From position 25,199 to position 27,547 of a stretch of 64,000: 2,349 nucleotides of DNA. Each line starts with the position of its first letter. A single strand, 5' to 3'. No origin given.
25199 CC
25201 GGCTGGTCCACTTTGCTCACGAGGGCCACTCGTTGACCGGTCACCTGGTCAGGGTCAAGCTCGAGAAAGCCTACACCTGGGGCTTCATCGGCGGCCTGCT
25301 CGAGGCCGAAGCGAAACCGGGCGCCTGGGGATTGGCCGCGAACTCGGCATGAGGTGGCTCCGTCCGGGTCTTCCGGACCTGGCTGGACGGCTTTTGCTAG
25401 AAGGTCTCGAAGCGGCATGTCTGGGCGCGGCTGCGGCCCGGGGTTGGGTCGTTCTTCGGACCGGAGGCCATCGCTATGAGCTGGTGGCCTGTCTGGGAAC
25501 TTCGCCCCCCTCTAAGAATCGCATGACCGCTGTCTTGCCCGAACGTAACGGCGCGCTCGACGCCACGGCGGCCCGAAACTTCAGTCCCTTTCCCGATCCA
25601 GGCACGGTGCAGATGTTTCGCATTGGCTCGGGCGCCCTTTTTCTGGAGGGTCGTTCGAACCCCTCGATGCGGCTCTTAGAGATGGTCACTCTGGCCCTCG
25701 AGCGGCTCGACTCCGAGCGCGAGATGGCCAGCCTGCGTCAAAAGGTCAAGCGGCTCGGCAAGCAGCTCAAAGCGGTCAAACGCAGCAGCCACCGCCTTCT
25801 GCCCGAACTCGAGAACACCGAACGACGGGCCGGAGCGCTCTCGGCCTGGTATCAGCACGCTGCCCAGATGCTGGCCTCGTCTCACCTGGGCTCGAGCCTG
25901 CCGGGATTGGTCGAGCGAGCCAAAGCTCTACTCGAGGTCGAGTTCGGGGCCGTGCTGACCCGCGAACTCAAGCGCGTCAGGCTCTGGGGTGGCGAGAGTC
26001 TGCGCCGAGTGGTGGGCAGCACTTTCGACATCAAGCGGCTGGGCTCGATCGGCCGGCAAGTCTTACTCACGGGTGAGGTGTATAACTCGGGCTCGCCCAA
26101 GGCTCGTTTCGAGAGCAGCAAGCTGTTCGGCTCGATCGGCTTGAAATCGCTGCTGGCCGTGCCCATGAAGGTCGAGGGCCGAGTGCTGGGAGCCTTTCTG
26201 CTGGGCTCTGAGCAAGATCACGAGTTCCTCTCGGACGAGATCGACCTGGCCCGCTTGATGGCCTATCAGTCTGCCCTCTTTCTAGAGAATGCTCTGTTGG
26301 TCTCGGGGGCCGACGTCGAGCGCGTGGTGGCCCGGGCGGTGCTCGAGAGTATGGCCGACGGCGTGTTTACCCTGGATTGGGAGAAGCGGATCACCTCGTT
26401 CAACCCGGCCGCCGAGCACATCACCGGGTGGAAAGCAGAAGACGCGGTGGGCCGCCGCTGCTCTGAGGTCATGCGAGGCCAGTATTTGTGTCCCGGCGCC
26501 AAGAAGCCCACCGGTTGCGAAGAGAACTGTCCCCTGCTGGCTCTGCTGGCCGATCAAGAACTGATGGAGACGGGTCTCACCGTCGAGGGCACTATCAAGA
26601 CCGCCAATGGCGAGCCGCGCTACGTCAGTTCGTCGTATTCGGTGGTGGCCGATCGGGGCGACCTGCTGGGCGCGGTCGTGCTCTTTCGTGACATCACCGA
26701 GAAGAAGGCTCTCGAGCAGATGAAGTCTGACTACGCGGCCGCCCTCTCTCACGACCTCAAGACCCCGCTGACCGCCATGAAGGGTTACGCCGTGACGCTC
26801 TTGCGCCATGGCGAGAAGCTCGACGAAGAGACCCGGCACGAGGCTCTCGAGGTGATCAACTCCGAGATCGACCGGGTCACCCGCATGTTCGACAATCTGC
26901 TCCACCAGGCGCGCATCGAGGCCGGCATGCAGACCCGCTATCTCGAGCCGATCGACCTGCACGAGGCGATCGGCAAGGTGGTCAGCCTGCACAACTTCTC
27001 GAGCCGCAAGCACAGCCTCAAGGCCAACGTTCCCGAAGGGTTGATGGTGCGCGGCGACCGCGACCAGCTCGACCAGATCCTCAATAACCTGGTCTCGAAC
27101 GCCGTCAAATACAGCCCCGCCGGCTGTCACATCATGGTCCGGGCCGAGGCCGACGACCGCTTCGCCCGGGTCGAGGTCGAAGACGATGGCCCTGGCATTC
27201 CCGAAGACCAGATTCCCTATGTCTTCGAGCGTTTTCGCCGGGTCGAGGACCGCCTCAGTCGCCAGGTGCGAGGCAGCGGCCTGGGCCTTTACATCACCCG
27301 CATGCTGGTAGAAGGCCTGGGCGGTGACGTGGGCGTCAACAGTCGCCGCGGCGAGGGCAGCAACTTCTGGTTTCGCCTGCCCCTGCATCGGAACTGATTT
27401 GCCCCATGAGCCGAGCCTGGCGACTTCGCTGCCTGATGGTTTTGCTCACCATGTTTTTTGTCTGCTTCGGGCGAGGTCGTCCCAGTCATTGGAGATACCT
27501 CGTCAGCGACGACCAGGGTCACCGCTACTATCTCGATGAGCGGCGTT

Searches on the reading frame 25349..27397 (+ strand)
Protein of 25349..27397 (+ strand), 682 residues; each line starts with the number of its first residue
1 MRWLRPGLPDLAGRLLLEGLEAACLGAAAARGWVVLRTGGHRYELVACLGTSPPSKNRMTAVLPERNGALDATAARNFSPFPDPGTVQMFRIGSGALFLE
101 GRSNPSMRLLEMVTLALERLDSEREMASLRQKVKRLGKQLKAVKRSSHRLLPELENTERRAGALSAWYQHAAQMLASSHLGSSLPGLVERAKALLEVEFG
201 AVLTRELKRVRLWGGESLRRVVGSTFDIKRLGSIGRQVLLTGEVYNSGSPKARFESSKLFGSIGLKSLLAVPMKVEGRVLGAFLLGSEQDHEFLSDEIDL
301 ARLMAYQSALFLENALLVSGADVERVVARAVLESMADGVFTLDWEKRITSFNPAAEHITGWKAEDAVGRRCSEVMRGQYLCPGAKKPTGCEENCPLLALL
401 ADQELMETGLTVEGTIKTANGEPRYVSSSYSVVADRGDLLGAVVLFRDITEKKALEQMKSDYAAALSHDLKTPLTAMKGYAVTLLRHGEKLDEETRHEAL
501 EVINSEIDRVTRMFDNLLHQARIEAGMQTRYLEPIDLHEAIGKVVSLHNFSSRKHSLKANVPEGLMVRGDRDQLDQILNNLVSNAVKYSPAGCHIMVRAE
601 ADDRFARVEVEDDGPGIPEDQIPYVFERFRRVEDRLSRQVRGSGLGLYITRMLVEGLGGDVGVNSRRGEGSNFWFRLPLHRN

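Call 50: search_protein_families(library=pfam, proteins=[window:25349-27397:+], max_evalue=0.001)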
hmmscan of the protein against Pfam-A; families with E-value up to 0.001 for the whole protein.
window:25349-27397:+ (682 aa): 10 families
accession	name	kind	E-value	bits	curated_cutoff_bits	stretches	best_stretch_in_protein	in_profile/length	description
PF02518.31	HATPase_c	-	8.8e-30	103.8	26.4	1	569-680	1-110/111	Histidine kinase-, DNA gyrase B-, and HSP90-like ATPase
PF00512.31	HisKA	-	3.1e-15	56.4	26.9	1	459-526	2-66/66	His Kinase A (phospho-acceptor) domain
PF08448.16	PAS_4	-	4e-12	46.8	23.1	1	332-453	1-109/110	PAS fold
PF00989.32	PAS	-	4.2e-11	43.3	22.6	1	329-449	4-113/113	PAS fold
PF13426.13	PAS_9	-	1.3e-09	38.7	27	1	337-451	2-103/103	PAS domain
PF01590.32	GAF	-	2.2e-09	38.4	22.4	1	186-309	8-130/133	GAF domain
PF13185.12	GAF_2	-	1.4e-08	35.5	28.6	1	189-313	13-136/136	GAF domain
PF13188.13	PAS_8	-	1.1e-07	31.9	21.8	1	329-376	4-48/65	PAS domain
PF13492.12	GAF_3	-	3.2e-05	24.8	27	1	188-314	10-129/129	GAF domain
PF13581.12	HATPase_c_2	-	0.00012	22.6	27.4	1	571-657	29-112/127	Histidine kinase-like ATPase domain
